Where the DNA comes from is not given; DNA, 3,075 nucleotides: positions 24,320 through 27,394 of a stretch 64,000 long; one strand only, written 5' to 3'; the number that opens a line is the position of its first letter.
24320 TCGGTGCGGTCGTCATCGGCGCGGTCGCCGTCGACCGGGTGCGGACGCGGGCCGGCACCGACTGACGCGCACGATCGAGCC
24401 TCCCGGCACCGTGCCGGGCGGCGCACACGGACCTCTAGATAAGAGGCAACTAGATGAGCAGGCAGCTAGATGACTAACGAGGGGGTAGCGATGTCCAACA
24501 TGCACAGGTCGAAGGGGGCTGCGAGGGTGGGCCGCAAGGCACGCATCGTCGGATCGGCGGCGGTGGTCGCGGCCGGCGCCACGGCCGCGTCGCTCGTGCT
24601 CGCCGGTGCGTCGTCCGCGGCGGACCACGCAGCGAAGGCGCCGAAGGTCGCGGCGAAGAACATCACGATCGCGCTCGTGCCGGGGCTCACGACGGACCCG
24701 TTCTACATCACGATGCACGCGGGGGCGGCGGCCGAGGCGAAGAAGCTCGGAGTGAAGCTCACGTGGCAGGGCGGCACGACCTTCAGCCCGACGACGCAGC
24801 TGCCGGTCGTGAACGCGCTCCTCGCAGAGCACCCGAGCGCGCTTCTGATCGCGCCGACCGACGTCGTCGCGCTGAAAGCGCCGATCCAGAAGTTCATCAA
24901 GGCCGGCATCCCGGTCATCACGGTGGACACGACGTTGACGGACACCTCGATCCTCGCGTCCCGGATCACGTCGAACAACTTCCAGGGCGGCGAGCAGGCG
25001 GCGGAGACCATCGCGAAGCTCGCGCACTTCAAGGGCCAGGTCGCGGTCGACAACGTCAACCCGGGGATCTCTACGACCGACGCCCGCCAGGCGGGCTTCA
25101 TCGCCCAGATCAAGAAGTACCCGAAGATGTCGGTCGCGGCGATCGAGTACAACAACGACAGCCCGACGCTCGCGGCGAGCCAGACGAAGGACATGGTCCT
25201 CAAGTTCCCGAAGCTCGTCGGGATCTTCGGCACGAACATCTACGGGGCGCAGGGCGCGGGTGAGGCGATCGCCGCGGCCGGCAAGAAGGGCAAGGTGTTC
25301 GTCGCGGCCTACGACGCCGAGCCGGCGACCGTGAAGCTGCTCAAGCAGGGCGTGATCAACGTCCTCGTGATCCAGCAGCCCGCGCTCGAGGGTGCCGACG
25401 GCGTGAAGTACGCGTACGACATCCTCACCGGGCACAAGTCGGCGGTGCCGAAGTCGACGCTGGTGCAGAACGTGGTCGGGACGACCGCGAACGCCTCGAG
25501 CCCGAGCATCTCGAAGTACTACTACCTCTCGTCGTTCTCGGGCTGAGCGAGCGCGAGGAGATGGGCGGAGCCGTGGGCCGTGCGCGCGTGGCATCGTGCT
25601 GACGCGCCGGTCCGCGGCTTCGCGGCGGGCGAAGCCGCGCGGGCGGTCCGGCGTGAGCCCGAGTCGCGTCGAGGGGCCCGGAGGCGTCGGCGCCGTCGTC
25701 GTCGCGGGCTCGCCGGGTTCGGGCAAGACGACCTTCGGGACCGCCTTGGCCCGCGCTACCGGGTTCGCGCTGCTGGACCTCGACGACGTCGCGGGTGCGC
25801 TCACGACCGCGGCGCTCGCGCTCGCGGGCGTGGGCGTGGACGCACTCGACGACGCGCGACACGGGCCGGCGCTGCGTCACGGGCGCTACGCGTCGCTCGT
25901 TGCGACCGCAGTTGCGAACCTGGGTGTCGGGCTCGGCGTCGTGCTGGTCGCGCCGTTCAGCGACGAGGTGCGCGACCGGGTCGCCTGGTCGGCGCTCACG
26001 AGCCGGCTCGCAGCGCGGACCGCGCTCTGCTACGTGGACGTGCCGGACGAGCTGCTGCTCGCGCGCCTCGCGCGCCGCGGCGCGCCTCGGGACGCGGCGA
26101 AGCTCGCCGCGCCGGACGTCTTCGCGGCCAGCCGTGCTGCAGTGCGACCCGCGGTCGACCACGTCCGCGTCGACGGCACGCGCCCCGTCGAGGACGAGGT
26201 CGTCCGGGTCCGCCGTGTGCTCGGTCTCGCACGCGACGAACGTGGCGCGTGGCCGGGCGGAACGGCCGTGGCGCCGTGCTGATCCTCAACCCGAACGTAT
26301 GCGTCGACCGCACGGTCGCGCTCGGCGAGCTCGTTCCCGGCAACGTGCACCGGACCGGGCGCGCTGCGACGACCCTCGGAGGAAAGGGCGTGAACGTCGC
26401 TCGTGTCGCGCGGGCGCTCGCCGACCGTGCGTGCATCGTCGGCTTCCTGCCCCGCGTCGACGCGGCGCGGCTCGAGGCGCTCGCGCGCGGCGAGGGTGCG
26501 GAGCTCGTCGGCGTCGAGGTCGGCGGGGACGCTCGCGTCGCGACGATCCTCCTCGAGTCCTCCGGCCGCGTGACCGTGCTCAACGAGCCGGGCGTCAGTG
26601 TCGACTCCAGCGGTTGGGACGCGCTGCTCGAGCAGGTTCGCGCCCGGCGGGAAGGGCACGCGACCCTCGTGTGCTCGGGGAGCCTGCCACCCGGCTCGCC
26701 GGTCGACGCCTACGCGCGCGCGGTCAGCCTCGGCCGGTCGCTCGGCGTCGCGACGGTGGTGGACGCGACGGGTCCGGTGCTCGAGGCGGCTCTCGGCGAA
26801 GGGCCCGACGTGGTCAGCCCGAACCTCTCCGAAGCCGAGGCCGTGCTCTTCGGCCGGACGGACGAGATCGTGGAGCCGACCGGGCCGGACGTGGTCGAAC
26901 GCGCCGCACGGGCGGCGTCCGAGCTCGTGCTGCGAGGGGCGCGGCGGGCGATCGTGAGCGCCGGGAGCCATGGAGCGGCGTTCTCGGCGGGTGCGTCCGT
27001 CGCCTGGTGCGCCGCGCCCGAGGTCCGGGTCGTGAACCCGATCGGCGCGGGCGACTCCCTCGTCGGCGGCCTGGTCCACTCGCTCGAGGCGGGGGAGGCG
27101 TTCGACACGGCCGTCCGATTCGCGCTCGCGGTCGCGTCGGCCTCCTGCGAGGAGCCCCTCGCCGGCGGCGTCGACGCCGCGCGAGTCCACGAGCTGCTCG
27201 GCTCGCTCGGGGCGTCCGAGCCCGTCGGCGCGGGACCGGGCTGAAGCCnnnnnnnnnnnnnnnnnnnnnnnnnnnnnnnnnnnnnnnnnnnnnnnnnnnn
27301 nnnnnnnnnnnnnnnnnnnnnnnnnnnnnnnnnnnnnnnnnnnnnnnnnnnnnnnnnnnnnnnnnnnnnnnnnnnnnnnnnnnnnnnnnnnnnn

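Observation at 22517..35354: Thirteen-gene, translationally chained sugar operon whose enzyme set fits no single known pathway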

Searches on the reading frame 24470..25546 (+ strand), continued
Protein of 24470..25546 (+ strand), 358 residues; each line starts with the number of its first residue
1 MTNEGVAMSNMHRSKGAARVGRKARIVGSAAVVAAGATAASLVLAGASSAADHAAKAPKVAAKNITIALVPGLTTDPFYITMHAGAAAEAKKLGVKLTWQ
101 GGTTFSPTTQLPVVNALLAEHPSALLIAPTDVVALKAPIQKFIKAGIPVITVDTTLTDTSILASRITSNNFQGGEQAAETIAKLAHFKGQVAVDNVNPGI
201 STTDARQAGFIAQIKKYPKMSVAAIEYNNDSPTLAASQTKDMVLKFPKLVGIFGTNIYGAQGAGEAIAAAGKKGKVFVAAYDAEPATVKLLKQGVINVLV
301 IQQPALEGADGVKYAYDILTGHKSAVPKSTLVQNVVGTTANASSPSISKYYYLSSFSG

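Call 102: fold_search(model_id=the predicted structure, library=pdb)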
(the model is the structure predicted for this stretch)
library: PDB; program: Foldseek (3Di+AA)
matches with E <= 10: 1740; with E <= 0.001: 733
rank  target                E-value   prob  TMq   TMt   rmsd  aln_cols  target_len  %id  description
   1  5dkv_B                2.0e-31  1.00  0.70  0.83   3.0       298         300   40  Crystal Structure of an ABC transporter Solute Binding Protein from Agrobacterium vitis(Avis_5339, TARGET EFI-511225)  (released 2015-09-30)
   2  5dkv_A                2.3e-31  1.00  0.71  0.83   2.9       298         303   40  Crystal Structure of an ABC transporter Solute Binding Protein from Agrobacterium vitis(Avis_5339, TARGET EFI-511225)  (released 2015-09-30)
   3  5dkv_C                5.2e-31  1.00  0.70  0.83   3.1       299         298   39  Crystal Structure of an ABC transporter Solute Binding Protein from Agrobacterium vitis(Avis_5339, TARGET EFI-511225)  (released 2015-09-30)
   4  2ioy_A                4.8e-25  1.00  0.65  0.82   3.4       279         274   32  Crystal structure of Thermoanaerobacter tengcongensis ribose binding protein (released 2007-03-20)
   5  4ry0                  6.1e-24  1.00  0.65  0.79   3.5       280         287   25  Crystal structure of ribose transporter solute binding protein RHE_PF00037 from Rhizobium etli CFN 42, TARGET EFI-511357 (released 2014-12-24)
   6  5dte_A                3.8e-23  1.00  0.67  0.82   3.2       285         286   28  Crystal Structure of an ABC transporter periplasmic solute binding protein (IPR025997) from Actinobacillus succinogene (released 2015-10-07)
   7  5hqj                  1.0e-22  1.00  0.67  0.81   3.3       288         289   27  Crystal structure of ABC transporter Solute Binding Protein B1G1H7 from Burkholderia graminis C4D1M, target EFI-511179,  (released 2016-03-02)
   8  6sw4_A                2.0e-22  1.00  0.73  0.89   2.2       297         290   24  The structure of AraP, an arabinose binding protein from Geobacillus stearothermophilus (released 2020-10-14)
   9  4zjp                  2.3e-22  1.00  0.65  0.83   3.3       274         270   32  Structure of an ABC-Transporter Solute Binding Protein (SBP_IPR025997) from Actinobacillus Succinogenes (Asuc_0197, TARG (released 2015-05-20)
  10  6sw4_B                2.9e-22  1.00  0.74  0.89   2.7       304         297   24  The structure of AraP, an arabinose binding protein from Geobacillus stearothermophilus (released 2020-10-14)
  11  9jwl_A                3.5e-22  1.00  0.67  0.80   3.4       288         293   27  De novo designed D-allose binding protein based on 1rpj (released 2025-10-15)
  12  1dbp                  3.5e-22  1.00  0.64  0.81   3.5       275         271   30  IDENTICAL MUTATIONS AT CORRESPONDING POSITIONS IN TWO HOMOLOGOUS PROTEINS WITH NON-IDENTICAL EFFECTS (released 1994-05-31)
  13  9jwl_B                3.9e-22  1.00  0.66  0.80   3.6       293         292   28  De novo designed D-allose binding protein based on 1rpj (released 2025-10-15)
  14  9jwq                  4.1e-22  1.00  0.70  0.87   2.7       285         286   27  De novo designed D-allose binding protein based on 1gud (released 2025-10-15)
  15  5dte_D                4.6e-22  1.00  0.67  0.83   3.0       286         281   27  Crystal Structure of an ABC transporter periplasmic solute binding protein (IPR025997) from Actinobacillus succinogene (released 2015-10-07)
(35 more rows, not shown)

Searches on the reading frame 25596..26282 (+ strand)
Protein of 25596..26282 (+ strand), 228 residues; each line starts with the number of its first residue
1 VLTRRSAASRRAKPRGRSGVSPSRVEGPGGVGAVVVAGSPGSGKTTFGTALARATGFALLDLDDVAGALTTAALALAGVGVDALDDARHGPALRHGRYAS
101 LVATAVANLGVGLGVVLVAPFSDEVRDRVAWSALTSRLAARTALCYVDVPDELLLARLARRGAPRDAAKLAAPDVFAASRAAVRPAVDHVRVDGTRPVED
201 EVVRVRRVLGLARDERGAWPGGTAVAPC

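Call 5: search_protein_families(library=pfam, proteins=[window:25596-26282:+], max_evalue=0.01)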
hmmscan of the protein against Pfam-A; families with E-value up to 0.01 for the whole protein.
window:25596-26282:+ (228 aa): 6 families
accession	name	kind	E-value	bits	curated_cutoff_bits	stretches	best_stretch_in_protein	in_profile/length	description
PF13671.12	AAA_33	-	3.1e-15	57.1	27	1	34-184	2-141/143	AAA domain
PF13238.12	AAA_18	-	2.5e-06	28.4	29.4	1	34-164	1-114/128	AAA domain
PF01202.28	SKI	-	5e-05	23.9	22.1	1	40-65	1-26/159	Shikimate kinase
PF13207.12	AAA_17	-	0.00018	22.2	27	1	38-167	2-129/136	AAA domain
PF17213.9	Hydin_ADK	-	0.0039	17.8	27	1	33-65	1-33/196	Hydin Adenylate kinase-like domain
PF13521.12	AAA_28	-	0.0088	16.7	27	0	34-60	2-28/164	AAA domain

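Call 8: search_protein_families(library=ncbifam, proteins=[window:25596-26282:+], max_evalue=0.001)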
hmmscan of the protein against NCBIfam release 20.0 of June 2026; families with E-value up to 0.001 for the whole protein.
window:25596-26282:+ (228 aa): 3 families
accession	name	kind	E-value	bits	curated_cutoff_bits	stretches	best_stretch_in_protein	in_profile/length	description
NF040667.1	hom_kin_desulfo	exception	5.3e-05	23.1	197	1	33-73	2-42/163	homoserine kinase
NF001866.0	PRK00625.1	equivalog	0.00042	20.5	142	0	34-65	3-34/173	shikimate kinase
NF005115.0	PRK06547.1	equivalog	0.00043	19.7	173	0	33-77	17-62/172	hypothetical protein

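Call 50: search_solved_structures(query=window:25596-26282:+, max_evalue=1)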
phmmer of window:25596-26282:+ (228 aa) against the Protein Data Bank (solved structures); distinct sequences matched with E-value up to 1: 40.
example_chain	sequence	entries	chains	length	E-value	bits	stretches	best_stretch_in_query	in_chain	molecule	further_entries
2iyq_A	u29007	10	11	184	0.0037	20.1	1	34-66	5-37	SHIKIMATE KINASE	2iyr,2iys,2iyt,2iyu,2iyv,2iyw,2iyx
1l4u_A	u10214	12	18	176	0.0063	19.3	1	34-69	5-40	SHIKIMATE KINASE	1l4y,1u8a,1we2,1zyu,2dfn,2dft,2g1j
1shk_A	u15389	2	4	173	0.011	18.5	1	34-118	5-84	SHIKIMATE KINASE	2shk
8pvw_A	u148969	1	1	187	0.034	16.9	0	34-202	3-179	Adenylate kinase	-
1e6c_A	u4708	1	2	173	0.073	15.8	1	34-118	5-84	SHIKIMATE KINASE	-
3t61_A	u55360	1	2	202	0.076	15.8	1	32-64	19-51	Gluconokinase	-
3nwj_A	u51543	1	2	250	0.12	15.1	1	34-65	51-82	AtSK2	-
3r2v_A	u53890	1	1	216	0.13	15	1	32-118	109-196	PB2 C-terminal subunit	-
2vy6_A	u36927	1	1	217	0.18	14.6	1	32-118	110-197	POLYMERASE BASIC PROTEIN 2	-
8rj9_A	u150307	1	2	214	0.18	14.5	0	34-162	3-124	Adenylate kinase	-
5jzv_A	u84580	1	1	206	0.22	14.3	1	32-66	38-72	Adenylate kinase isoenzyme 6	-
9r6u_A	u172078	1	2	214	0.3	13.8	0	34-162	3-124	Adenylate kinase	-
8bqf_A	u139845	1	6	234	0.32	13.7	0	33-161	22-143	Adenylate kinase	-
3cm0_A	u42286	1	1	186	0.33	13.7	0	33-109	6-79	Adenylate kinase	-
3iij_A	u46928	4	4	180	0.37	13.5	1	34-66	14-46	Coilin-interacting nuclear ATPase protein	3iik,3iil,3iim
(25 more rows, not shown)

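Call 74: find_homologous_proteins(query=window:25596-26282:+, max_evalue=0.00001)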
Query window:25596-26282:+ (228 aa): 20 proteins with E <= 0.00001 among 8000 candidates.
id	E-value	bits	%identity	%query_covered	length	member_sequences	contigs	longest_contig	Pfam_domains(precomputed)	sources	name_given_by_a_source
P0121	7.6e-113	393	93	92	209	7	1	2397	PF13671.13,PF13238.13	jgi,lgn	-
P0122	5.1e-64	234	80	64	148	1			PF13671.13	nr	nr:AAA family ATPase [Actinomycetota bacterium]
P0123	5.4e-25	106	47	77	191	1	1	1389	PF13671.13,PF01202.29,PF13238.13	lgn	-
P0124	6.8e-24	103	44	71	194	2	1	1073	PF13671.13,PF01202.29,PF13238.13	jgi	jgi:predicted kinase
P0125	9.9e-24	102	43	79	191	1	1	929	PF13671.13,PF01202.29,PF13238.13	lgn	-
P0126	2.5e-23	101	43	79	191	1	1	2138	PF13671.13,PF01202.29,PF13238.13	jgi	jgi:predicted kinase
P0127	3.2e-23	100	42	79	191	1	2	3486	PF13671.13,PF01202.29,PF13238.13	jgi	jgi:predicted kinase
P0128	2.4e-21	94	42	79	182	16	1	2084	PF13671.13,PF13238.13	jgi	jgi:predicted kinase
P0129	1.4e-19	89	44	72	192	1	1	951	PF13671.13,PF01202.29,PF13238.13,PF13191.13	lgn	-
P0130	2.5e-19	88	40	79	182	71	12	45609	PF13671.13,PF13238.13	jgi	jgi:predicted kinase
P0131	3.4e-16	77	43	67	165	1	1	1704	PF13671.13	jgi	jgi:predicted kinase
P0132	2.3e-15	75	34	74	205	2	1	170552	PF13671.13,PF13238.13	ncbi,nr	ncbi:MAG TPA: AAA family ATPase [Pseudonocardiaceae bacterium]|nr:AAA family ATPase [Pseudonocardiac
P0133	7.0e-15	73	35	71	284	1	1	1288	PF13671.13,PF00392.28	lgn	-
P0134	4.0e-14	71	33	78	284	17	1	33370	PF06414.19,PF13671.13,PF00392.28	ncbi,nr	ncbi:GntR family transcriptional regulator [Micromonospora sp. KC606]|nr:GntR family transcriptional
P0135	4.4e-14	71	36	83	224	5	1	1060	PF13671.13,PF13238.13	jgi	jgi:predicted kinase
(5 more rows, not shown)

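Call 82: predict_structure(alignment_id=A8)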
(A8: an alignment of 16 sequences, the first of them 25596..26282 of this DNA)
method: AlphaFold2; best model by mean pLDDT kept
length: 228 residues; sequences in the alignment: 16
mean_pLDDT: 84.7   pTM: 0.78
mean pLDDT of the five models: 84.7, 83.2, 82.8, 82.8, 81.8
residues with pLDDT >= 90: 149; 70-90: 34; 50-70: 19; < 50: 26
segments of 3 or more residues with pLDDT < 50: 1-4, 15-17, 19-28, 222-228
pLDDT, mean of each block of 10 residues (from residue 1): 48 51 49 95 96 96 93 90 85 92 97 96 95 97 96 94 90 92 89 97 95 64 44
secondary structure, 60 per line:
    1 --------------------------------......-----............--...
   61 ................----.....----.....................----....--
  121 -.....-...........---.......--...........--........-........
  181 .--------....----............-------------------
elements in order: E33-38 H44-55 E58-61 H62-76 H81-85 H90-110 E115-118 H122-126 H128-138 E142-148 H151-161 H164-171 H173-181 E190-193 H198-209

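Call 84: fold_search(model_id=the predicted structure, library=pdb)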
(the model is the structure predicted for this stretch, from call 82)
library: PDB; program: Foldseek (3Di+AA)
matches with E <= 10: 1243; with E <= 0.001: 369
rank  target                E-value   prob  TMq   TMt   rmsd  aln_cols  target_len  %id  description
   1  2rhm_A                5.8e-08  1.00  0.58  0.70   4.3       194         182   20  Crystal structure of a putative kinase (caur_3907) from chloroflexus aurantiacus j-10-fl at 1.70 A resolution (released 2007-11-20)
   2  4eun                  9.3e-08  1.00  0.51  0.66   5.5       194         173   19  Crystal structure of a sugar kinase (Target EFI-502144 from Janibacter sp. HTCC2649), unliganded structure (released 2012-05-16)
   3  2rhm_C                9.8e-08  1.00  0.59  0.69   4.0       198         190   19  Crystal structure of a putative kinase (caur_3907) from chloroflexus aurantiacus j-10-fl at 1.70 A resolution (released 2007-11-20)
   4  2rhm_B                4.3e-07  1.00  0.58  0.68   4.3       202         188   18  Crystal structure of a putative kinase (caur_3907) from chloroflexus aurantiacus j-10-fl at 1.70 A resolution (released 2007-11-20)
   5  2rhm_D                5.8e-07  1.00  0.55  0.66   4.3       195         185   18  Crystal structure of a putative kinase (caur_3907) from chloroflexus aurantiacus j-10-fl at 1.70 A resolution (released 2007-11-20)
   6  3t61_A                9.4e-07  1.00  0.48  0.60   5.5       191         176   19  Crystal Structure of a gluconokinase from Sinorhizobium meliloti 1021 (released 2011-08-17)
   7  3t61_B                9.4e-07  1.00  0.48  0.60   5.4       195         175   17  Crystal Structure of a gluconokinase from Sinorhizobium meliloti 1021 (released 2011-08-17)
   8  2pt5_D                1.3e-06  1.00  0.51  0.70   4.8       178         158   18  Crystal Structure Of Shikimate Kinase (aq_2177) From Aquifex Aeolicus vf5 (released 2008-05-13)
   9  1shk_B                2.0e-06  1.00  0.41  0.56   6.9       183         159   22  THE THREE-DIMENSIONAL STRUCTURE OF SHIKIMATE KINASE FROM ERWINIA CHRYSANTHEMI (released 1998-11-18)
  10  3cm0                  2.0e-06  1.00  0.44  0.53   8.0       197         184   21  Crystal structure of adenylate kinase from Thermus thermophilus HB8 (released 2008-09-23)
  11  5x6k_A                2.3e-06  1.00  0.50  0.60   6.6       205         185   18  Crystal structure of adenylate kinase (released 2018-02-28)
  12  2iyr_A                3.3e-06  1.00  0.49  0.64   5.3       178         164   24  Shikimate kinase from Mycobacterium tuberculosis in complex with shikimate (released 2006-10-11)
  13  5xru_A                3.5e-06  1.00  0.50  0.60   6.5       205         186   17  Crystal structure of Notothenia coriiceps adenylate kinase variant (released 2018-06-13)
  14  1uky                  3.7e-06  1.00  0.49  0.56   6.9       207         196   19  SUBSTRATE SPECIFICITY AND ASSEMBLY OF CATALYTIC CENTER DERIVED FROM TWO STRUCTURES OF LIGATED URIDYLATE KINASE (released 1995-01-26)
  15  2iys                  3.9e-06  1.00  0.50  0.62   5.7       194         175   23  Shikimate kinase from Mycobacterium tuberculosis in complex with shikimate, open LID (conf. A) (released 2006-10-11)
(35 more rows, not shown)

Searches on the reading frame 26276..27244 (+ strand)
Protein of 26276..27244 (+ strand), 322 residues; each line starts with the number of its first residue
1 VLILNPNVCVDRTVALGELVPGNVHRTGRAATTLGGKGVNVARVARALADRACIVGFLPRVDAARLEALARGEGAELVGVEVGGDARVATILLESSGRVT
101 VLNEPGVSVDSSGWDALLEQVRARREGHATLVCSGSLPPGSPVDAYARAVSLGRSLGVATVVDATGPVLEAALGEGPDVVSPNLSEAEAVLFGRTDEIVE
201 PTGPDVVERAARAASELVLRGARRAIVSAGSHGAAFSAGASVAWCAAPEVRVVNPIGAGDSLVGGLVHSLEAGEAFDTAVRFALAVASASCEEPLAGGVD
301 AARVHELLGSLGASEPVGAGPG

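Call 5: search_protein_families(library=pfam, proteins=[window:26276-27244:+], max_evalue=0.01)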
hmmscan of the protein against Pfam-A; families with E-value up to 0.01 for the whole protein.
window:26276-27244:+ (322 aa): 2 families
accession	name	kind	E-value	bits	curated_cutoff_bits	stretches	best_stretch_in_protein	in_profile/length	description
PF00294.29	PfkB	-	2.5e-36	126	25.8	1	7-296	4-295/302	pfkB family carbohydrate kinase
PF08543.17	Phos_pyr_kin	-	0.0036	17.1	27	1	176-295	119-236/246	Phosphomethylpyrimidine kinase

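Call 8: search_protein_families(library=ncbifam, proteins=[window:26276-27244:+], max_evalue=0.001)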
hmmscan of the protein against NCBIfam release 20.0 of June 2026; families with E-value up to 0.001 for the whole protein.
window:26276-27244:+ (322 aa): 21 families
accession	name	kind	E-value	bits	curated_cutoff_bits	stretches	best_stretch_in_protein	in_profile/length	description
TIGR03168.1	1-PFK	subfamily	1e-64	218.4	216.4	1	3-308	3-299/305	hexose kinase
TIGR03828.1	pfkB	equivalog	1.7e-61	207.9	292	1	6-307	6-298/305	1-phosphofructokinase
NF041320.1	pfkB_Halo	equivalog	3.5e-33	115.3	400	1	4-290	5-276/302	1-phosphofructokinase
NF007068.0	PRK09513.1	equivalog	4.3e-31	108.3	432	1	14-306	18-301/312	1-phosphofructokinase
TIGR01231.1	lacC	equivalog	5.8e-26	91.5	409.55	1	3-308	4-302/310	tagatose-6-phosphate kinase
NF010033.0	PRK13508.1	equivalog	1.6e-25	90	469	1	3-310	6-303/309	tagatose-6-phosphate kinase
NF007632.0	PRK10294.1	equivalog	1.4e-24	87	353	1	13-290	16-286/310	6-phosphofructokinase II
TIGR02152.1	D_ribokin_bact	equivalog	2e-17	63.5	299.65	1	21-291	21-281/298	ribokinase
NF008353.0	PRK11142.1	equivalog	9.8e-12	45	341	1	140-290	141-283/307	ribokinase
TIGR04382.1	myo_inos_iolC_N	equivalog_domain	1.5e-08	34.3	300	1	190-289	191-288/309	5-dehydro-2-deoxygluconokinase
NF007321.0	PRK09813.1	equivalog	2.8e-07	30.3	247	1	215-289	179-253/261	fructoselysine 6-kinase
TIGR02198.1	rfaE_dom_I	equivalog_domain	1.9e-06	27.2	345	1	113-293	129-299/315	D-glycero-beta-D-manno-heptose-7-phosphate kinase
NF008454.0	PRK11316.1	equivalog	3.4e-06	25.9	521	1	143-290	157-294/475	bifunctional D-glycero-beta-D-manno-heptose-7-phosphate kinase/D-glycero-beta-D-manno-heptose 1-phosphate adenylyltransferase HldE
NF040938.1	KDG_KDGal_kin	equivalog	5.9e-06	25.6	400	1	213-288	206-281/305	bifunctional 2-dehydro-3-deoxygluconokinase/2-dehydro-3-deoxygalactonokinase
NF007355.0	PRK09850.1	equivalog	8.2e-06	25.1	540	1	210-290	205-288/313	pseudouridine kinase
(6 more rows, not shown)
